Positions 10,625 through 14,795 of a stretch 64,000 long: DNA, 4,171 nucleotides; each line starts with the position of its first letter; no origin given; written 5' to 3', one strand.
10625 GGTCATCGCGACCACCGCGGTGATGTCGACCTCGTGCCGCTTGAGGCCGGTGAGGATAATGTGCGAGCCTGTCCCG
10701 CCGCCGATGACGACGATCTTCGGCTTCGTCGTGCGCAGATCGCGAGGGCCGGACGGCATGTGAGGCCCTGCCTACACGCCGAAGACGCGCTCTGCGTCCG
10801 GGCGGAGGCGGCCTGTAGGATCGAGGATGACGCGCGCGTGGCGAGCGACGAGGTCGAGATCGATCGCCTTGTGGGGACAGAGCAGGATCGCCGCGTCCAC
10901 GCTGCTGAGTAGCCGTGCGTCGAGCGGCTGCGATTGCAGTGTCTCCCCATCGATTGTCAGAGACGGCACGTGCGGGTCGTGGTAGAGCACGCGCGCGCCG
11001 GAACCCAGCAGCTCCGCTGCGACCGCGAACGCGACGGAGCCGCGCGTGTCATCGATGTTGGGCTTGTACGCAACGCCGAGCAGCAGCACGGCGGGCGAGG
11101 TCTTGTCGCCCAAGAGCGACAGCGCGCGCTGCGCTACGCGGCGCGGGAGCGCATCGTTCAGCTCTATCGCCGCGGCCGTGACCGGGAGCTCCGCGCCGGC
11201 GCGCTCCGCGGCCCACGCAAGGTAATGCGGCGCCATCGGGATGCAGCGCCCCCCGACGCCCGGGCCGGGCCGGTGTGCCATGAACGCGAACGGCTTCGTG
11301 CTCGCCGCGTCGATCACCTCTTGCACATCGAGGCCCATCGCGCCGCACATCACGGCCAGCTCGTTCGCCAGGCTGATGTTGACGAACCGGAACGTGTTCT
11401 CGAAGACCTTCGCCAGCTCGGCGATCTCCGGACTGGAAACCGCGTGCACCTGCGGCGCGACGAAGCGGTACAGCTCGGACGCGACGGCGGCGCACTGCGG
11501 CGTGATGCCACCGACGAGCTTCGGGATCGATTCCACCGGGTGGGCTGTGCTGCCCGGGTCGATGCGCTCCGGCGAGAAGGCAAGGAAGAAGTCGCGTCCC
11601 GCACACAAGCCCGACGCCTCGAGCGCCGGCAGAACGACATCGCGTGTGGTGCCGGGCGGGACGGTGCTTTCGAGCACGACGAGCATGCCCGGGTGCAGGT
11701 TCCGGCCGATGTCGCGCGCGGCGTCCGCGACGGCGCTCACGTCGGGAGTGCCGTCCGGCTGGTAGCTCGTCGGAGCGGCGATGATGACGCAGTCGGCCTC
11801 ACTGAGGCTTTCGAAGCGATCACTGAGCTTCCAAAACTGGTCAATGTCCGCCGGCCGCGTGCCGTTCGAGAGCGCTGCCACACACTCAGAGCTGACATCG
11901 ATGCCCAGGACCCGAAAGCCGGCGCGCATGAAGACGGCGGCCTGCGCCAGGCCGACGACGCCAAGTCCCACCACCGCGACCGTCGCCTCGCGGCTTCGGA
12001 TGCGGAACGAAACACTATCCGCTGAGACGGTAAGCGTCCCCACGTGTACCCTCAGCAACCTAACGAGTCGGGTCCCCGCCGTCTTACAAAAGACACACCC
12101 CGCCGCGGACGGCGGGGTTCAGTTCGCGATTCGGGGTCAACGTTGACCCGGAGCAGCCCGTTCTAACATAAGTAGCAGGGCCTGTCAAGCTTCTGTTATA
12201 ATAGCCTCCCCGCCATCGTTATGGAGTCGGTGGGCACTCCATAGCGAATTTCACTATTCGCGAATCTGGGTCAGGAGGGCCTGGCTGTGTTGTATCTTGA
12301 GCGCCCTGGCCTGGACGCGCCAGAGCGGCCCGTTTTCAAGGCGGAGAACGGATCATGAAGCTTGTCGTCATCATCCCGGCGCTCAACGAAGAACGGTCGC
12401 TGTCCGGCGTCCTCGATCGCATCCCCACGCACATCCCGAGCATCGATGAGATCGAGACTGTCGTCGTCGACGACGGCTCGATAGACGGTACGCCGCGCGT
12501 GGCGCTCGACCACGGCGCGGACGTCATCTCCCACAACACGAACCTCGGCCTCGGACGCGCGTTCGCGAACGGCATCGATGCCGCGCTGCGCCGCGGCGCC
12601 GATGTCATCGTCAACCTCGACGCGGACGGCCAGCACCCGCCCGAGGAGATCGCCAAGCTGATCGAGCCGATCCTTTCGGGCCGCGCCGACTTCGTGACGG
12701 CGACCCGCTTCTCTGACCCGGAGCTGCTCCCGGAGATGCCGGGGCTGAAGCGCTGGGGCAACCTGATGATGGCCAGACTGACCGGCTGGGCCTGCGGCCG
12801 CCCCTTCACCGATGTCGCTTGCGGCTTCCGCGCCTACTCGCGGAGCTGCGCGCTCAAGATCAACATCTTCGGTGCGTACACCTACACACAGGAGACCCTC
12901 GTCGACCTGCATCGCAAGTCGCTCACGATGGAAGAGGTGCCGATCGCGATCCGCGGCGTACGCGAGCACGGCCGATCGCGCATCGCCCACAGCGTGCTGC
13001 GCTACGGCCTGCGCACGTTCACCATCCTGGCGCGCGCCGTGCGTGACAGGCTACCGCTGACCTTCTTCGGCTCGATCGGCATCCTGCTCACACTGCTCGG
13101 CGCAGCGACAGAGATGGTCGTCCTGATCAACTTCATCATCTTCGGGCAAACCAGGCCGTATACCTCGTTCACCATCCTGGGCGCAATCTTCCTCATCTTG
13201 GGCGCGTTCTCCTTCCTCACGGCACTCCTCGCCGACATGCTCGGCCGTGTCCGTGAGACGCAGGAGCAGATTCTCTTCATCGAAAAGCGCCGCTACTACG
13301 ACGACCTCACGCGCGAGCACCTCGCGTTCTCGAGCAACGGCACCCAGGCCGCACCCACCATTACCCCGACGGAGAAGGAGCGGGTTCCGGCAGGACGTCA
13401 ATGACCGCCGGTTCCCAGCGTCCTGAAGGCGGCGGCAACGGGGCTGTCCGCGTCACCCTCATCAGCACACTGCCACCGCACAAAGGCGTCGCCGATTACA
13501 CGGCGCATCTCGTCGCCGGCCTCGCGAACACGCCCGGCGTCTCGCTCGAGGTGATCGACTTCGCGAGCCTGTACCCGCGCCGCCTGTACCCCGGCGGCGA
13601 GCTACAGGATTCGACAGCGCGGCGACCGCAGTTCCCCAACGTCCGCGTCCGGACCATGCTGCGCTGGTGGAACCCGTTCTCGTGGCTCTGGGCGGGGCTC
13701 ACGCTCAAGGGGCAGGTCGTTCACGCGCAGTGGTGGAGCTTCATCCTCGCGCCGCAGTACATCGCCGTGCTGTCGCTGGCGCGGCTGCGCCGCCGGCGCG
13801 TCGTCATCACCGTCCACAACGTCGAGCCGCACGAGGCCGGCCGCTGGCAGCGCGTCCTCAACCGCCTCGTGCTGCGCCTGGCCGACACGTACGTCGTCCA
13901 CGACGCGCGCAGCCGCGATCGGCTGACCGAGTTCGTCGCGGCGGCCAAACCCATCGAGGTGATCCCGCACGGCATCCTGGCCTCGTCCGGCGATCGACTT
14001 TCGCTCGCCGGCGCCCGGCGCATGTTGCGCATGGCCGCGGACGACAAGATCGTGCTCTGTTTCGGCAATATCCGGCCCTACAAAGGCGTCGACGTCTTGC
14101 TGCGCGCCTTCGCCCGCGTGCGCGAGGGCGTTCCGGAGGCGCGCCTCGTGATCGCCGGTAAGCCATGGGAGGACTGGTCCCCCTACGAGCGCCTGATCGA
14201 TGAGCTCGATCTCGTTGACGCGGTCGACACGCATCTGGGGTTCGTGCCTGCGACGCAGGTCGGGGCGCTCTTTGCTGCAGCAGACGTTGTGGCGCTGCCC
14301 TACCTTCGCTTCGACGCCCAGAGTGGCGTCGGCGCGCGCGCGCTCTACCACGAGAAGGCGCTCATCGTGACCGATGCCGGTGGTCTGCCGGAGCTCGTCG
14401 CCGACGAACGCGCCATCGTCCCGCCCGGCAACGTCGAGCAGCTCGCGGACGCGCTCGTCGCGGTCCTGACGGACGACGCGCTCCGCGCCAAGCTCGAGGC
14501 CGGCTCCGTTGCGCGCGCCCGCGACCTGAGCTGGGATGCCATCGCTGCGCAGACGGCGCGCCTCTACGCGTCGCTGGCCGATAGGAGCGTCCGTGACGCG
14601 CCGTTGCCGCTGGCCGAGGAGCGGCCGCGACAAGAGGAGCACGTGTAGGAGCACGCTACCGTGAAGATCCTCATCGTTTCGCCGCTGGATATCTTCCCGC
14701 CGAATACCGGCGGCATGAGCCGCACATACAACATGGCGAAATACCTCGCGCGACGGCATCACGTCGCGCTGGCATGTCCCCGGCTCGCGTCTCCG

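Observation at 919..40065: A 39-kb envelope glycan supercluster combining five GT-C-fold membrane transferases with two polyprenol-phosphate sugar synthases, an ABC exporter and a flippase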

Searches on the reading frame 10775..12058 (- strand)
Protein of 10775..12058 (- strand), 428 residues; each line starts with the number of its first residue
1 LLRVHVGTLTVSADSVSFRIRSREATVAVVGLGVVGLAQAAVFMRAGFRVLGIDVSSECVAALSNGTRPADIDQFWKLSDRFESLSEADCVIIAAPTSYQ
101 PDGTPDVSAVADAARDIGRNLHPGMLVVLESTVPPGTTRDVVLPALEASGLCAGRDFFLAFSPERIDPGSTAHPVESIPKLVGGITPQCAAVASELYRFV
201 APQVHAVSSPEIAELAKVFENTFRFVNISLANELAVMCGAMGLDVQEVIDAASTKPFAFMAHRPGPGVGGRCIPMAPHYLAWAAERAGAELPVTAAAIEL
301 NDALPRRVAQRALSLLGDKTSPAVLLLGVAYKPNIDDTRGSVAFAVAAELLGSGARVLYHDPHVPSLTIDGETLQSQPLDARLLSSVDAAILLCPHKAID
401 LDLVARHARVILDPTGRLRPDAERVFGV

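Call 4: search_protein_families(library=pfam, proteins=[window:10775-12058:-], max_evalue=0.01)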
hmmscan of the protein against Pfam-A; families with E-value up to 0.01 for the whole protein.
window:10775-12058:- (428 aa): 8 families
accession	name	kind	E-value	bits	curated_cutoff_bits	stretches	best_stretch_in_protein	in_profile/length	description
PF03721.20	UDPG_MGDP_dh_N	-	1.8e-29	103.1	27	1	26-195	2-186/187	UDP-glucose/GDP-mannose dehydrogenase family, NAD binding domain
PF00984.24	UDPG_MGDP_dh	-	9.6e-29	99.8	25.4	1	212-302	2-93/94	UDP-glucose/GDP-mannose dehydrogenase family, central domain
PF03720.21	UDPG_MGDP_dh_C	-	1.2e-15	58.1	30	1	325-413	1-96/103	UDP-glucose/GDP-mannose dehydrogenase family, UDP binding domain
PF02826.25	2-Hacid_dh_C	-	2.5e-07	30.7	25.1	1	22-80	34-93/178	D-isomer specific 2-hydroxyacid dehydrogenase, NAD binding domain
PF03446.21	NAD_binding_2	-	1.6e-05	25.4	21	1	26-141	1-103/161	NAD binding domain of 6-phosphogluconate dehydrogenase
PF02737.24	3HCDH_N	-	5.3e-05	23.7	22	1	26-64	1-39/180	3-hydroxyacyl-CoA dehydrogenase, NAD binding domain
PF01262.27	AlaDh_PNT_C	-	0.0007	19.5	23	1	23-95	27-100/214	Alanine dehydrogenase/PNT, C-terminal domain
PF10727.15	Rossmann-like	-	0.0074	16.5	23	0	19-99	9-84/131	Rossmann-like domain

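Call 29: search_protein_families(library=ncbifam, proteins=[window:10775-12058:-], max_evalue=0.001)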
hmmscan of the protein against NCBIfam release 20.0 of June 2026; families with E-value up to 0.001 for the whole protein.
window:10775-12058:- (428 aa): 13 families
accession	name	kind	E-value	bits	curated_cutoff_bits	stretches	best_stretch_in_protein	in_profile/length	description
TIGR03026.1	NDP-sugDHase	subfamily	2.2e-103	346.2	189.8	1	26-403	2-396/413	nucleotide sugar dehydrogenase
NF040825.1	UDPMaNacDH_Arch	equivalog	3.2e-58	197.6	750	1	26-365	2-352/418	UDP-N-acetyl-D-mannosamine dehydrogenase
NF008286.0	PRK11064.1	equivalog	6.5e-55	186.4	459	1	25-399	4-399/420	UDP-N-acetyl-D-mannosamine dehydrogenase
NF011729.0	PRK15182.1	equivalog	2.2e-46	158.5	592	1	24-369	6-362/425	Vi polysaccharide biosynthesis UDP-N-acetylglucosamine C-6 dehydrogenase TviB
NF041297.1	UDPGDh_AglM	equivalog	1.2e-43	149.6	670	1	26-363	2-358/429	UDP-glucose 6-dehydrogenase AglM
NF047673.2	TeichurnBiosyTuaD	equivalog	1.8e-32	113.1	700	1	27-363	4-352/439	UDP-glucose 6-dehydrogenase TuaD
NF011631.0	PRK15057.1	equivalog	2.6e-10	40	757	1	29-280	5-261/388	UDP-glucose 6-dehydrogenase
NF043037.1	ThreonDh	equivalog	4.1e-06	26.4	350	1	25-140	3-105/297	L-threonate dehydrogenase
TIGR01505.1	tartro_sem_red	equivalog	0.00014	21.2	340.75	1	27-142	2-104/291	2-hydroxy-3-oxopropionate reductase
TIGR01692.1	HIBADH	equivalog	0.00018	21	291.6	1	30-269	2-221/288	3-hydroxyisobutyrate dehydrogenase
NF004783.0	PRK06129.1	equivalog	0.00018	21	347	1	25-65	3-43/315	3-hydroxyacyl-CoA dehydrogenase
NF012005.0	PRK15461.1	equivalog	0.00064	19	348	0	25-246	2-200/298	sulfolactaldehyde 3-reductase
TIGR03366.1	HpnZ_proposed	hypoth_equivalog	0.00078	18.7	328.1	0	9-62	142-196/315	putative phosphonate catabolism associated alcohol dehydrogenase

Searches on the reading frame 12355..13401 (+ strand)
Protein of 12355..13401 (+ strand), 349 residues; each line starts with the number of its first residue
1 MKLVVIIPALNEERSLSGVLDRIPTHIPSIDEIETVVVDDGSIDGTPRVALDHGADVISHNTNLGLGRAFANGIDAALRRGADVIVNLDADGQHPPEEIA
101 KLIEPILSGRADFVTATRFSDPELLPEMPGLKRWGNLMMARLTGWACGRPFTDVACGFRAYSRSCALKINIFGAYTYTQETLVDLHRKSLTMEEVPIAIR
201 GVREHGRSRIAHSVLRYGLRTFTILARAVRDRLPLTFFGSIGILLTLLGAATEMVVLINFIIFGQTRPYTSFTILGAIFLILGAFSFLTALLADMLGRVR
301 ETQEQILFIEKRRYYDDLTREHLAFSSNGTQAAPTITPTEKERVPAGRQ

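Call 4: search_protein_families(library=pfam, proteins=[window:12355-13401:+], max_evalue=0.01)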
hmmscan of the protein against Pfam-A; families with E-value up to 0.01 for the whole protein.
window:12355-13401:+ (349 aa): 1 family
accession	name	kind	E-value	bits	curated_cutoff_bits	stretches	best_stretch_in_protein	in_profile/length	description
PF00535.33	Glycos_transf_2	-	2.7e-23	83.2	23.3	1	5-164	2-162/168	Glycosyl transferase family 2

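Call 12: search_protein_families(library=ncbifam, proteins=[window:12355-13401:+], max_evalue=0.01)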
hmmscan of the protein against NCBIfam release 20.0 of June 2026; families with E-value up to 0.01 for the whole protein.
window:12355-13401:+ (349 aa): 16 families
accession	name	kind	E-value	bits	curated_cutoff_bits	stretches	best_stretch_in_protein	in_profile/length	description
TIGR04182.1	glyco_TIGR04182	equivalog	8.2e-38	130.4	325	1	3-302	2-288/293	S-layer glycoprotein N-glycosyltransferase AglJ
NF058614.1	PPMAGASynPpgS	equivalog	2.9e-24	85.7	370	1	5-199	4-196/226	polyprenyl-phospho-N-acetylgalactosaminyl synthase PpgS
NF041391.1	DPhHxTase_Halo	equivalog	2.2e-20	72.6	375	1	9-200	3-184/213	dolichyl-phosphate hexose transferase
NF007986.1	PRK10714.1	equivalog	5.9e-19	68.2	529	1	2-300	7-297/316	undecaprenyl-phosphate 4-deoxy-4-formamido-L-arabinose transferase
NF010496.0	PRK13915.1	equivalog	1.4e-10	40.7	262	1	3-109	33-145/307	glucosyl-3-phosphoglycerate synthase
NF047588.1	GlcsyltransPgfSStrep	equivalog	2.1e-10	40.3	500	1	1-299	1-290/308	glycosyltransferase PgfS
TIGR04283.1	glyco_like_mftF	equivalog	1.4e-08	34.6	182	1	4-123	2-115/221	TIGR04283 family arsenosugar biosynthesis glycosyltransferase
NF041875.1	EPS_EpsD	equivalog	1.3e-07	31.3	370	1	4-142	2-139/325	exopolysaccharide biosynthesis glycosyltransferase EpsD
TIGR03965.1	mycofact_glyco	equivalog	0.00014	20.8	280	1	4-78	77-154/467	mycofactocin biosynthesis glycosyltransferase MftF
TIGR03469.1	HpnB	hypoth_equivalog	0.00032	19.9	379.25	1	3-114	46-168/386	hopene-associated glycosyltransferase HpnB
TIGR01556.1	rhamnosyltran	subfamily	0.00035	19.9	200.55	1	34-98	23-89/281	rhamnosyltransferase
NF050113.1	gal_furan_GlfT1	equivalog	0.0017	17.7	330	1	19-99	17-97/290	galactofuranosyltransferase GlfT1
NF007482.0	PRK10073.1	equivalog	0.0017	17.4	423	1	2-104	7-108/334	glycosyltransferase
NF041865.1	EpsU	equivalog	0.0028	16.7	700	1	2-97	40-138/394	exopolysaccharide biosynthesis GT2 family glycosyltransferase EpsU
TIGR03937.1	PgaC_IcaA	equivalog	0.0031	16.5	422.3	1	3-92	47-136/407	poly-beta-1,6-N-acetyl-D-glucosamine synthase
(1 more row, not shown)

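Call 52: search_solved_structures(query=window:12355-13401:+, max_evalue=0.001)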
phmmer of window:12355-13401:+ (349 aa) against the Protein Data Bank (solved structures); distinct sequences matched with E-value up to 0.001: 15.
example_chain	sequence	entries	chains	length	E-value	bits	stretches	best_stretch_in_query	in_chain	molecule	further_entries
9hwj_A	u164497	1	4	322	1.7e-16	63.5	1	2-300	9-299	Undecaprenyl-phosphate 4-deoxy-4-formamido-L-arabinose transferase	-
9bhc_C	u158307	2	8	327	4.5e-16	62.1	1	2-301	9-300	Undecaprenyl-phosphate 4-deoxy-4-formamido-L-arabinose transferase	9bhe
8vxh_A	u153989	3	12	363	6.4e-16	61.6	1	2-301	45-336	Undecaprenyl-phosphate 4-deoxy-4-formamido-L-arabinose transferase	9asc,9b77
5mlz_A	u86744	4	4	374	5.7e-13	51.9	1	1-223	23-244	Dolichol monophosphate mannose synthase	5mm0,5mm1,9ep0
5ekp_C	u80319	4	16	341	3.6e-08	36.1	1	2-120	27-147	Uncharacterized glycosyltransferase sll0501 | Glycosyltransferase sll0501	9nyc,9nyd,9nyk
9nye_A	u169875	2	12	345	3.8e-08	36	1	2-120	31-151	Glycosyltransferase sll0501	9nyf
5eke_A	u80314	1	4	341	6.4e-08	35.3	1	2-120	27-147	Uncharacterized glycosyltransferase sll0501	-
4y6n_A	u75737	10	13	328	3.2e-06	29.7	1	4-114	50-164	Glucosyl-3-phosphoglycerate synthase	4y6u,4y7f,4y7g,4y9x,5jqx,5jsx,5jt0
3e25_A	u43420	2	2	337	3.5e-06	29.6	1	4-114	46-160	Putative uncharacterized protein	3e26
4ddz_A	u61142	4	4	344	3.7e-06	29.5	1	4-114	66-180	GLUCOSYL-3-PHOSPHOGLYCERATE SYNTHASE (GpgS) | Glucosyl-3-phosphoglycerate synthase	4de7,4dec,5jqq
3f1y_A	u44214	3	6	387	1.7e-05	27.3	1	5-108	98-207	Mannosyl-3-phosphoglycerate synthase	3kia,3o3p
7pdo_A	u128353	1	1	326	1.7e-05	27.3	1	4-109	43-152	Glucosyl-3-phosphoglycerate synthase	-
7p5l_A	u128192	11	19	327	1.8e-05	27.3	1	4-109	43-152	Glucosyl-3-phosphoglycerate synthase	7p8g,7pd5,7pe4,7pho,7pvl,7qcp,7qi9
3ckj_A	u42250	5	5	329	3.1e-05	26.5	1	4-115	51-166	Putative uncharacterized protein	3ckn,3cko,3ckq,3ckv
3bcv_A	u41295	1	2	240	0.00036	23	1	2-78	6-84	Putative glycosyltransferase protein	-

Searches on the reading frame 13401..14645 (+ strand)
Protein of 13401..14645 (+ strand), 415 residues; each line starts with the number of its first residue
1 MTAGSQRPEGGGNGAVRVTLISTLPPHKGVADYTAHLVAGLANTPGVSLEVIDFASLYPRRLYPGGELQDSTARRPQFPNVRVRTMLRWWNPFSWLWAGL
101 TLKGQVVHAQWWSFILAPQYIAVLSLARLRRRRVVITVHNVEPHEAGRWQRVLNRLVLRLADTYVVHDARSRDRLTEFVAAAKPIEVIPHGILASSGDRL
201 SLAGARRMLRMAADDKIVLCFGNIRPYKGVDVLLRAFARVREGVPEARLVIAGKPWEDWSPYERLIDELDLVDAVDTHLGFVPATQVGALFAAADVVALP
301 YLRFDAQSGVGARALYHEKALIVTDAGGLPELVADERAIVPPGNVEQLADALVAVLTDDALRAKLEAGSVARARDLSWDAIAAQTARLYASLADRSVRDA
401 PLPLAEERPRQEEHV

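Call 5: search_protein_families(library=pfam, proteins=[window:13401-14645:+], max_evalue=0.01)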
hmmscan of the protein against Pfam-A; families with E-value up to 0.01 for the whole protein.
window:13401-14645:+ (415 aa): 5 families
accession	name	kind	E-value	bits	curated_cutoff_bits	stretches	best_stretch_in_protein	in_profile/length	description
PF00534.26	Glycos_transf_1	-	2.1e-23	83.2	26.4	1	212-366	12-166/172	Glycosyl transferases group 1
PF13692.12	Glyco_trans_1_4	-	9.3e-23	81.5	27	1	216-358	2-142/142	Glycosyl transferases group 1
PF13439.12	Glyco_transf_4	-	1.4e-10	41.9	28.5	1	29-192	3-166/170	Glycosyltransferase Family 4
PF13579.12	Glyco_trans_4_4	-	2.9e-09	37.9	29.7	1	29-191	2-158/158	Glycosyl transferase 4-like domain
PF13524.12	Glyco_trans_1_2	-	0.00021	21.7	25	1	239-378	8-135/144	Glycosyl transferase-like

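Call 29: search_protein_families(library=ncbifam, proteins=[window:13401-14645:+], max_evalue=0.001)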
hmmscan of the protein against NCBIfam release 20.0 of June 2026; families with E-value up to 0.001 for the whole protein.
window:13401-14645:+ (415 aa): 21 families
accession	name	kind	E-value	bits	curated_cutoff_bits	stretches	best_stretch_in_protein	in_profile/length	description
TIGR03449.1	mycothiol_MshA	equivalog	6.4e-19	68.1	462.5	1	152-392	156-403/406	D-inositol-3-phosphate glycosyltransferase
TIGR04047.1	MSMEG_0565_glyc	hypoth_equivalog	2.3e-17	63.1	259.85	1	122-390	97-372/373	MSMEG_0565 family glycosyltransferase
TIGR03999.1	thiol_BshA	equivalog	1.4e-16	60.4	273.7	1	172-392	156-373/375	N-acetyl-alpha-D-glucosaminyl L-malate synthase BshA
NF041876.1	EPS_EpsE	equivalog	7.9e-15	55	400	1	218-372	217-375/389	exopolysaccharide biosynthesis GT4 family glycosyltransferase EpsE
NF038229.1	Glyco4_Geo_Pelo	equivalog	3.2e-13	49.4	400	1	151-389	100-333/338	GPMC system family 4 glycosyltransferase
NF012028.0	PRK15484.1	subfamily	4.4e-13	49.1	618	1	177-383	156-369/380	lipopolysaccharide N-acetylglucosaminyltransferase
TIGR04157.1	glyco_rSAM_CFB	subfamily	8.3e-13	48.1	400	1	183-338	193-344/406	TIGR04157 family glycosyltransferase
NF038295.1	EPS_HpsP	equivalog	1.9e-12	46.9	550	1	187-392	180-387/388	hormogonium polysaccharide biosynthesis glycosyltransferase HpsP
TIGR04063.1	stp3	hypoth_equivalog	5.1e-11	42.1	442.05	1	150-392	147-395/397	TIGR04063 family PEP-CTERM/XrtA system glycosyltransferase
TIGR02149.1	glgA_Coryne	subfamily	1.7e-10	40.6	302.4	1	105-391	85-389/391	glycogen synthase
TIGR03088.1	stp2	hypoth_equivalog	7.1e-10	38.5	409.05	1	211-391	190-372/374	TIGR03088 family PEP-CTERM/XrtA system glycosyltransferase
NF041010.1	glycosy_Agl16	equivalog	1.3e-07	30.9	575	1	126-392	99-351/352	glycosylation protein Agl16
TIGR02095.1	glgA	subfamily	2.4e-07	29.8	328.45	0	43-144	78-170/477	glycogen/starch synthase, ADP-glucose type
NF047684.1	TeichurnBiosyTuaC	equivalog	1.6e-06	27.3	550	1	200-366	204-362/391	teichuronic acid biosynthesis protein TuaC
NF050063.1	ProtGlycPglJ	equivalog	2.4e-06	27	500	1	117-384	95-358/363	N-acetylgalactosamine-N,N'-diacetylbacillosaminyl-diphospho-undecaprenol 4-alpha-N-acetylgalactosaminyltransferase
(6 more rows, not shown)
